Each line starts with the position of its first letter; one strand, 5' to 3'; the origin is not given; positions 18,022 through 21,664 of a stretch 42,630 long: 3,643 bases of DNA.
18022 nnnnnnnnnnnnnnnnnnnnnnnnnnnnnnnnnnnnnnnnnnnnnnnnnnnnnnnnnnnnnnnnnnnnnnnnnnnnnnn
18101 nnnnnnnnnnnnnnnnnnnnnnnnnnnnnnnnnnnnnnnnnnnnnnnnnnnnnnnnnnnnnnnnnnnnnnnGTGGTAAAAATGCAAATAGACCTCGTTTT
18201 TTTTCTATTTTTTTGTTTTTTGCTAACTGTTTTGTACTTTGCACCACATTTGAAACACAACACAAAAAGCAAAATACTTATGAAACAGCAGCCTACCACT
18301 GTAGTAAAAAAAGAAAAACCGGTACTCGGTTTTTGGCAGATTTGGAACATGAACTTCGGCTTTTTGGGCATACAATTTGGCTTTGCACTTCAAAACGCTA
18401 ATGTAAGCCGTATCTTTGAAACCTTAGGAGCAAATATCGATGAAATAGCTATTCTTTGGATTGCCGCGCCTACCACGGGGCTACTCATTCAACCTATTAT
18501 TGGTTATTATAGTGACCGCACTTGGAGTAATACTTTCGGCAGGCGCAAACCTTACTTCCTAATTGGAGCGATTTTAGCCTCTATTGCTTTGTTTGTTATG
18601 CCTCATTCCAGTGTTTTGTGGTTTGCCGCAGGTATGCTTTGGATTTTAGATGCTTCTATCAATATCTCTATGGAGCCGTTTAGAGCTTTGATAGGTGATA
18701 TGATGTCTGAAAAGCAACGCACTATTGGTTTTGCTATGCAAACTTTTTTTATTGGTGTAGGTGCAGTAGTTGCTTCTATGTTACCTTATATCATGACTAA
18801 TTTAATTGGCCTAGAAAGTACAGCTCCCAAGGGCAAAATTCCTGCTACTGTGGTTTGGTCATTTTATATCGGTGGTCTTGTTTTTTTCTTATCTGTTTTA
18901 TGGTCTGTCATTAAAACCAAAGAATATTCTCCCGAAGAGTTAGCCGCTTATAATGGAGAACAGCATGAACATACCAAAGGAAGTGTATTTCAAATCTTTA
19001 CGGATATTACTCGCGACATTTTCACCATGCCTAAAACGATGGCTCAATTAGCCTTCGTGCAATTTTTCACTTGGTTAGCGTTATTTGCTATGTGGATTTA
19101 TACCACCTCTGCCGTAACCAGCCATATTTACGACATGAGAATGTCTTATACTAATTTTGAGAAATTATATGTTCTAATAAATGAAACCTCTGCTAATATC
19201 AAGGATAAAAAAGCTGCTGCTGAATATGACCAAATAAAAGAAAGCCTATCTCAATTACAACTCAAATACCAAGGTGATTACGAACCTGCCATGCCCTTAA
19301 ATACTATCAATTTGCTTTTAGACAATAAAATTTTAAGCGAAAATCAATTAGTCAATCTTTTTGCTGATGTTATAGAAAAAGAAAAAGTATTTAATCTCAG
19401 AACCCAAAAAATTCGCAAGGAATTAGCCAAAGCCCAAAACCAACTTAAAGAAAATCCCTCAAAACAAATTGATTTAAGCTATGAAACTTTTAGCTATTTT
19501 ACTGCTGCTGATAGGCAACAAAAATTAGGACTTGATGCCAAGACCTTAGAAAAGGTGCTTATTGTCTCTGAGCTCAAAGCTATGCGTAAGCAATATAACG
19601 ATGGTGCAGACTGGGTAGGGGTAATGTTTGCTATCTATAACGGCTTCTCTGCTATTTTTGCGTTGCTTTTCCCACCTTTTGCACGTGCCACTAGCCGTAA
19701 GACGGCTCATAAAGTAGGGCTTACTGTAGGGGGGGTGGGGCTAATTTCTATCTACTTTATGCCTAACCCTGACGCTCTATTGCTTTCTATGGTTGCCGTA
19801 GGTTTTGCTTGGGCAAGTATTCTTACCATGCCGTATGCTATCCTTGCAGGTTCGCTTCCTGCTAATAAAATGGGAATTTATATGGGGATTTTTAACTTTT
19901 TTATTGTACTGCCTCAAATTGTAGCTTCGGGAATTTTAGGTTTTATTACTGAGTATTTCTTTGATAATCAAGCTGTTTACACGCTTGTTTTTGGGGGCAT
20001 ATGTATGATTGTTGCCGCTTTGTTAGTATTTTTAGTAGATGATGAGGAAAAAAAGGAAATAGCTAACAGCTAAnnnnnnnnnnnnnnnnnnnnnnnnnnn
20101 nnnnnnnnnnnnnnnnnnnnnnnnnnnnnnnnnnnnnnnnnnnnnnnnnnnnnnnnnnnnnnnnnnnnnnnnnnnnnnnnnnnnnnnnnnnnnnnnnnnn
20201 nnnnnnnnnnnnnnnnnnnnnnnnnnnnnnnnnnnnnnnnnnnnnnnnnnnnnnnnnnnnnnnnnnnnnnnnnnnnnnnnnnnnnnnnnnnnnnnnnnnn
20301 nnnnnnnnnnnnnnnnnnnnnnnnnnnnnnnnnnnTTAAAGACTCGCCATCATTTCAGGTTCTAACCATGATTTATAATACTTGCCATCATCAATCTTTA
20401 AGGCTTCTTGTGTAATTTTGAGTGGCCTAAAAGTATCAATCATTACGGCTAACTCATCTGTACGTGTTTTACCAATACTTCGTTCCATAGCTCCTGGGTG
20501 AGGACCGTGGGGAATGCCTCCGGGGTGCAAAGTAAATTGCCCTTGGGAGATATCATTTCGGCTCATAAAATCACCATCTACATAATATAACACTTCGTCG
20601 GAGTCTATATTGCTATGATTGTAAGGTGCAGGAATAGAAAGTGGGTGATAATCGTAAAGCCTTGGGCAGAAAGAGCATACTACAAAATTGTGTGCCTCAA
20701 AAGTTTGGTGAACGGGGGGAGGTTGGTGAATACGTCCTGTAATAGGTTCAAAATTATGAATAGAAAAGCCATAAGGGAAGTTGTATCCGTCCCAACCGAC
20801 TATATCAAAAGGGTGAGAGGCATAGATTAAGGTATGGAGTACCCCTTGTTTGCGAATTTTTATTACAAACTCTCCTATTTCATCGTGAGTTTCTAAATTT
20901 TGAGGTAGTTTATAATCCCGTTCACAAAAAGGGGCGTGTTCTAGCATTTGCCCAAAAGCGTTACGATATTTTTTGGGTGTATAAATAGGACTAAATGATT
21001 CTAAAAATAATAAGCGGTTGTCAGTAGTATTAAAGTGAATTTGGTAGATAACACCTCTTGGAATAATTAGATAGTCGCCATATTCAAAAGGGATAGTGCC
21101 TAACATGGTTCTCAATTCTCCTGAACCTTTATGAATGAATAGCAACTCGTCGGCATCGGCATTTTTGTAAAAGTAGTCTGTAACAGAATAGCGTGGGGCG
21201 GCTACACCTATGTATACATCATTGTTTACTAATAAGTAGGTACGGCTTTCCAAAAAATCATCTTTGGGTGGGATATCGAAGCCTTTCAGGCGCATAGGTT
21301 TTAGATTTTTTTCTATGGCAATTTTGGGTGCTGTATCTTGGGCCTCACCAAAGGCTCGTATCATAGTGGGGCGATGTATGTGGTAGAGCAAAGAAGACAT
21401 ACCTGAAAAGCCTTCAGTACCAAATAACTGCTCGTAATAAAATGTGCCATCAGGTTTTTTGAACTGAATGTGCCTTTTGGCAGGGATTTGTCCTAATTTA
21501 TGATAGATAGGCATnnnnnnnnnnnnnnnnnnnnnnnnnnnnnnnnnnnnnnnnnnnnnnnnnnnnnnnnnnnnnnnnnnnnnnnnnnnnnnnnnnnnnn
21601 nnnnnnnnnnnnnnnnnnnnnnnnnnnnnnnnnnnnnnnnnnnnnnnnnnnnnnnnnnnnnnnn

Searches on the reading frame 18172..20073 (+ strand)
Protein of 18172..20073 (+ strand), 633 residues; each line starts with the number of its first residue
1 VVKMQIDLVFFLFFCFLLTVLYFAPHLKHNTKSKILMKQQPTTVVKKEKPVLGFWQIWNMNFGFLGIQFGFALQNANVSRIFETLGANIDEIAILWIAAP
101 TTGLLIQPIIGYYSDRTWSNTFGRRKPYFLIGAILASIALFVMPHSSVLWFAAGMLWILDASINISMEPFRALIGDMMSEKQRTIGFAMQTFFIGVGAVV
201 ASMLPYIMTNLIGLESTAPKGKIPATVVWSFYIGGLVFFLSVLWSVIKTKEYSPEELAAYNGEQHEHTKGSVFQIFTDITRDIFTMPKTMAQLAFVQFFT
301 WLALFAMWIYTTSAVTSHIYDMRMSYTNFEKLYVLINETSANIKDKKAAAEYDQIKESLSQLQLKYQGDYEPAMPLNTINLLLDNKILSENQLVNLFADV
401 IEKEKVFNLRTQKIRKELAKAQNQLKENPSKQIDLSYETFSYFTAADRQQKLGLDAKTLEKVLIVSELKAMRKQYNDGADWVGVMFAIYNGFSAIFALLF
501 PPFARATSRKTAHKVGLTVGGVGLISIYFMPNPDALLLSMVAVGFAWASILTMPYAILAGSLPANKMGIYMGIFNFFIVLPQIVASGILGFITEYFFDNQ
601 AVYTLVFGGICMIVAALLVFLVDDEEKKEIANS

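Call 4: search_protein_families(library=pfam, proteins=[window:18172-20073:+], max_evalue=0.1)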
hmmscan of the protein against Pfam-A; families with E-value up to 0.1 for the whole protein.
window:18172-20073:+ (633 aa): 3 families
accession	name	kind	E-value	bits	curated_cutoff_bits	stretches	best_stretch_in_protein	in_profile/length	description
PF07690.21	MFS_1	-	1.9e-26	93.3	33.4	2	62-313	3-227/347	Major Facilitator Superfamily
PF09490.15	CbtA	-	0.021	15.1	30.7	0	484-531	76-123/239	Probable cobalt transporter subunit (CbtA)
PF12240.13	Angiomotin_C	-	0.036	14.1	23.5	1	390-426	140-175/200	Angiomotin C terminal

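Call 5: search_protein_families(library=ncbifam, proteins=[window:18172-20073:+], max_evalue=0.01)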
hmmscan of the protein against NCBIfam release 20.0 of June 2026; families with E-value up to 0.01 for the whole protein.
window:18172-20073:+ (633 aa): 2 families
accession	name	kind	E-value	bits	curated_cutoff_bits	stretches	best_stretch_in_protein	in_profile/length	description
TIGR01301.1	GPH_sucrose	subfamily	1.4e-26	93.4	511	1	65-325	14-295/476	sucrose/proton symporter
TIGR00880.1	2_A_01_02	superfamily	0.0026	17.9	131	1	117-211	20-113/141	multidrug resistance protein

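Call 10: find_homologous_proteins(query=window:18280-20073:+, max_evalue=1e-10)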
Query window:18280-20073:+ (597 aa): 8000 proteins with E <= 1e-10 among 8000 candidates; the best 120 are listed.
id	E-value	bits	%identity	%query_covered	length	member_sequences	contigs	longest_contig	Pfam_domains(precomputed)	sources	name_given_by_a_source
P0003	0.0e+0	1273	100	96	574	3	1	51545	PF07690.22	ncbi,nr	ncbi:MAG: MFS transporter [Bacteroidia bacterium]|nr:MFS transporter [Bacteroidia bacterium]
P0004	2.9e-233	794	60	98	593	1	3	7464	PF13347.13,PF07690.22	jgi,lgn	jgi:maltose/moltooligosaccharide transporter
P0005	4.2e-232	790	60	98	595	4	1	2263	PF07690.22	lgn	-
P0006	4.6e-230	783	59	98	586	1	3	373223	PF07690.22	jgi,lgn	jgi:maltose/moltooligosaccharide transporter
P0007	6.9e-230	783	61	97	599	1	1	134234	PF13347.13,PF07690.22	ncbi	-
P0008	3.8e-225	767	60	98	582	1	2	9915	PF13347.13,PF07690.22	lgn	-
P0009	1.4e-223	762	59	98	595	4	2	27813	PF13347.13,PF07690.22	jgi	-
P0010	1.7e-206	705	75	46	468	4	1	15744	PF13347.13,PF07690.22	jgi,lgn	-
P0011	8.9e-206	703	75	47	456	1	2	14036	PF07690.22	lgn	-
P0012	2.1e-202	692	70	48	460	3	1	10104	PF13347.13,PF07690.22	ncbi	-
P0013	2.6e-200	685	74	46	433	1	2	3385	PF13347.13,PF07690.22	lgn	-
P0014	7.1e-200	684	72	48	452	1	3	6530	PF13347.13,PF07690.22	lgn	-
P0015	1.3e-199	683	54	98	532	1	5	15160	PF07690.22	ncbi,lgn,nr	ncbi:MAG: MFS transporter [Bacteroidetes bacterium]|nr:MAG: MFS transporter [Bacteroidota bacterium]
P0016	1.7e-199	682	76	46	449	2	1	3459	PF07690.22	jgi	jgi:maltose/moltooligosaccharide transporter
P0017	8.0e-199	680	71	47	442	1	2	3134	PF07690.22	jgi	jgi:maltose/moltooligosaccharide transporter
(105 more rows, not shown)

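Call 12: find_encoding_contigs(protein=P0006, flank=8000, max_places=3)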
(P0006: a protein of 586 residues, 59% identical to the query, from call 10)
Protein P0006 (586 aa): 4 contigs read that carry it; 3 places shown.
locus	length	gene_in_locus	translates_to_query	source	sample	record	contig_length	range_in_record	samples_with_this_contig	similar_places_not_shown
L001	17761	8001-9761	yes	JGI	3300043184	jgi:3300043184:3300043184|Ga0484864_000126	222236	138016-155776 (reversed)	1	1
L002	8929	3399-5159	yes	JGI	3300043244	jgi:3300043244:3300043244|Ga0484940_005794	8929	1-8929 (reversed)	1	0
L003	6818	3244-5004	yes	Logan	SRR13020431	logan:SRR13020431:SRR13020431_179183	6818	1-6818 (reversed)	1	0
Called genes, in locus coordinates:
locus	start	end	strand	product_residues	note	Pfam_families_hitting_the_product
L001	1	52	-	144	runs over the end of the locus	-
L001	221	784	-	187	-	PF00027:cNMP_binding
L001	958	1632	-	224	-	PF01648:ACPS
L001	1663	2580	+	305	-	PF23869:Beta-prop_WDR75_1st, PF25174:Beta-prop_THOC3, PF23414:Beta-prop_EML_2, PF24807:WD40_CDC20-Fz, PF25172:Beta-prop_WDR3_2nd, PF25391:WD40_Gbeta, PF23409:Beta-prop_EML, PF24817:WD40_WDHD1_1st, +43 more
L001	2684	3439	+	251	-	PF05103:DivIVA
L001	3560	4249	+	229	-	PF15515:MvaI_BcnI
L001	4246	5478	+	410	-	PF01555:N6_N4_Mtase (weak), PF01170:UPF0020 (faint), PF01555:N6_N4_Mtase (weak)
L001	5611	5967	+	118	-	PF02152:FolB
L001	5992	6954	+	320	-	PF00795:CN_hydrolase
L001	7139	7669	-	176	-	PF04264:YceI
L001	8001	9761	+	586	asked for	PF07690:MFS_1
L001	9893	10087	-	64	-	-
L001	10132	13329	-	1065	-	PF25852:DUF6242_C (faint), PF02012:BNR (faint), PF13088:BNR_2 (faint), PF15899:BNR_6 (faint), PF15902:Sortilin-Vps10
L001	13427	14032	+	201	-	PF00132:Hexapep (faint), PF25084:LbH_EIF2B (weak), PF14602:Hexapep_2 (weak), PF25087:GMPPB_C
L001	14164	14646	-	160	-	-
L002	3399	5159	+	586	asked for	PF07690:MFS_1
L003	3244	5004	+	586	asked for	PF07690:MFS_1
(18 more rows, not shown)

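Call 13: find_encoding_contigs(protein=P0007, flank=8000, max_places=3)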
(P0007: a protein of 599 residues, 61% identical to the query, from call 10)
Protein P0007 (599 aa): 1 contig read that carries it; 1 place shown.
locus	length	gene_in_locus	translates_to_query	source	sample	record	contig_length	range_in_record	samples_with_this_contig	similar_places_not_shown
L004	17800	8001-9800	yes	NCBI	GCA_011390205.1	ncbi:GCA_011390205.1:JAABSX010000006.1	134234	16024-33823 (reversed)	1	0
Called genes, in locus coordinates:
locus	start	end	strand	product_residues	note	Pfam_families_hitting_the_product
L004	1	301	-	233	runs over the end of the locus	PF25948:DUF7986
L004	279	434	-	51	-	-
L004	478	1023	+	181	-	PF13640:2OG-FeII_Oxy_3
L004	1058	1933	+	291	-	PF01545:Cation_efflux, PF16916:ZT_dimer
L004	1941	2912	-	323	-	PF17773:UPF0176_N, PF00581:Rhodanese, PF12368:Rhodanese_C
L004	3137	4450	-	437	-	PF01946:Thi4 (weak), PF00890:FAD_binding_2 (weak), PF01266:DAO (weak), PF01494:FAD_binding_3 (weak), PF03486:HI0933_like (faint), PF13450:NAD_binding_8, PF13738:Pyr_redox_3 (faint), PF01593:Amino_oxidase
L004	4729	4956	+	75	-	PF13560:HTH_31 (weak), PF12844:HTH_19 (weak), PF01381:HTH_3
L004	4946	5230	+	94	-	PF11407:RestrictionMunI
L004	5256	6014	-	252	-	PF05063:MT-A70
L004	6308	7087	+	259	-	PF01145:Band_7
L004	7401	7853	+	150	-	-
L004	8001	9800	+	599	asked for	PF07690:MFS_1, PF13347:MFS_2, PF07690:MFS_1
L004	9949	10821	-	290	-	PF00561:Abhydrolase_1, PF12146:Hydrolase_4 (weak), PF12697:Abhydrolase_6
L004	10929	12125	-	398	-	PF00144:Beta-lactamase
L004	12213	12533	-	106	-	-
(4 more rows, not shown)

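Call 46: search_solved_structures(query=window:18280-20073:+, max_evalue=0.001)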
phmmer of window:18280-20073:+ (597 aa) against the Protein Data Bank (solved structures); distinct sequences matched with E-value up to 0.001: 3.
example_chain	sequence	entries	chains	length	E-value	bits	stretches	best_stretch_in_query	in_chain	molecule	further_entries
8bb6_A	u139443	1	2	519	4.8e-19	71.6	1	29-284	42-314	Sucrose transport protein SUC1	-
9giu_A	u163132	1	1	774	7.8e-07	31.3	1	21-220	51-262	Solute carrier family 45 member 4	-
9ghz_A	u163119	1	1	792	8.1e-07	31.2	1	21-220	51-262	Solute carrier family 45 member 4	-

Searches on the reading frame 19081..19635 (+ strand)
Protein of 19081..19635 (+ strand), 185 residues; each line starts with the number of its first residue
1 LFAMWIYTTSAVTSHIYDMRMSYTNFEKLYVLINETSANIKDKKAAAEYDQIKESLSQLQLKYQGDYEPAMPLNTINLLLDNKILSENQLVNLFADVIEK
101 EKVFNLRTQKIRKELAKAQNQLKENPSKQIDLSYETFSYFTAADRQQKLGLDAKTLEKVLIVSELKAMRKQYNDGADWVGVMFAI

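Call 50: predict_structure(alignment_id=A4)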
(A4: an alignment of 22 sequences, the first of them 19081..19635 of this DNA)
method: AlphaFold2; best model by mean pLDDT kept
length: 185 residues; sequences in the alignment: 22
mean_pLDDT: 87.5   pTM: 0.82
mean pLDDT of the five models: 87.5, 85.9, 84.9, 84.7, 81.4
residues with pLDDT >= 90: 117; 70-90: 51; 50-70: 17; < 50: 0
segments of 3 or more residues with pLDDT < 50: none
pLDDT, mean of each block of 10 residues (from residue 1): 57 69 94 91 92 94 87 91 91 92 91 96 93 94 81 92 94 81 75
secondary structure, 60 per line:
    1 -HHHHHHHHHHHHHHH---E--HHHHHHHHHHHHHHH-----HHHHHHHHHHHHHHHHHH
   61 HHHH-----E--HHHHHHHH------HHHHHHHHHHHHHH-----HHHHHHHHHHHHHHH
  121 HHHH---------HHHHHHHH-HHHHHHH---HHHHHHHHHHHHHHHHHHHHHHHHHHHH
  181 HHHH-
elements in order: H2-16 H23-37 H43-64 H73-80 H87-100 H106-124 H134-141 H143-149 H153-184

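Call 105: search_protein_families(library=pfam, alignment_id=A4, max_evalue=0.05)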
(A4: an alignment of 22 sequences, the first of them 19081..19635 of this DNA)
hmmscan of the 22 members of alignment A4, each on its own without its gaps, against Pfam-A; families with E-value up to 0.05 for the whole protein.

A. member 1, window:19081-19635:+ (185 aa): 1 family
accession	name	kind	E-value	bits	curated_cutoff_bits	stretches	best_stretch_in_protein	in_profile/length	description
PF12240.13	Angiomotin_C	-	0.012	15.6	23.5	1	87-127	140-179/200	Angiomotin C terminal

B. families by the number of members that match (of 22 scanned): 17 families
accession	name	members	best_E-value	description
PF13062.12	DUF3924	1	0.0006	Protein of unknown function (DUF3924)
PF24615.2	Spectrin_Anc-1_2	1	0.0007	Nuclear anchorage protein 1, spectrin repeat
PF04780.17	DUF629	1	0.00088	Protein of unknown function (DUF629)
PF00523.23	Fusion_gly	1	0.0028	Fusion glycoprotein F0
PF23500.1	DUF7133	1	0.0047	Domain of unknown function (DUF7133)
PF18871.6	HEPN_Toprim_N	1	0.0061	HEPN/Toprim N-terminal domain 1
PF18241.6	AvrM-A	1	0.0065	Flax-rust effector AvrM-A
PF12240.13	Angiomotin_C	1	0.012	Angiomotin C terminal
PF03433.18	EspA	1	0.016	EspA-like secreted protein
PF16043.11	DUF4795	1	0.016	Domain of unknown function (DUF4795)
PF13072.11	MciZ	1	0.017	Mother cell inhibitor of FtsZ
PF00538.25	Linker_histone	1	0.023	linker histone H1 and H5 family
PF09950.15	Major_capside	1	0.024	Major capsid protein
PF18052.6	Rx_N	1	0.027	Rx N-terminal domain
PF13552.11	DUF4127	1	0.032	Protein of unknown function (DUF4127)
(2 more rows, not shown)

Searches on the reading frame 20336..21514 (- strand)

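Call 4: search_protein_families(library=pfam, proteins=[window:20336-21514:-], max_evalue=0.1)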
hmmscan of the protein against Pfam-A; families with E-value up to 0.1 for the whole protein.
window:20336-21514:- (392 aa): 3 families
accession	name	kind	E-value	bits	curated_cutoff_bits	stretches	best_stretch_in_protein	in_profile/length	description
PF20510.4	HgmA_N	-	3.3e-13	50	20.2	1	39-250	51-271/273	Homogentisate 1,2-dioxygenase N-terminal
PF07883.17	Cupin_2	-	9.4e-05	22.5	27.2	1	120-171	18-67/70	Cupin domain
PF16434.10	DUF5031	-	0.079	12.4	25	0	98-145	132-180/362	Domain of unknown function (DUF5031)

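Call 5: search_protein_families(library=ncbifam, proteins=[window:20336-21514:-], max_evalue=0.01)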
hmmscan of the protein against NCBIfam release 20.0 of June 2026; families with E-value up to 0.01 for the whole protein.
window:20336-21514:- (392 aa): 1 family
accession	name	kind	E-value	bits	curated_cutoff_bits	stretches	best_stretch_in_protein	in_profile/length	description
TIGR01015.1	hmgA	equivalog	2.5e-18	66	510.75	1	41-383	55-422/429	homogentisate 1,2-dioxygenase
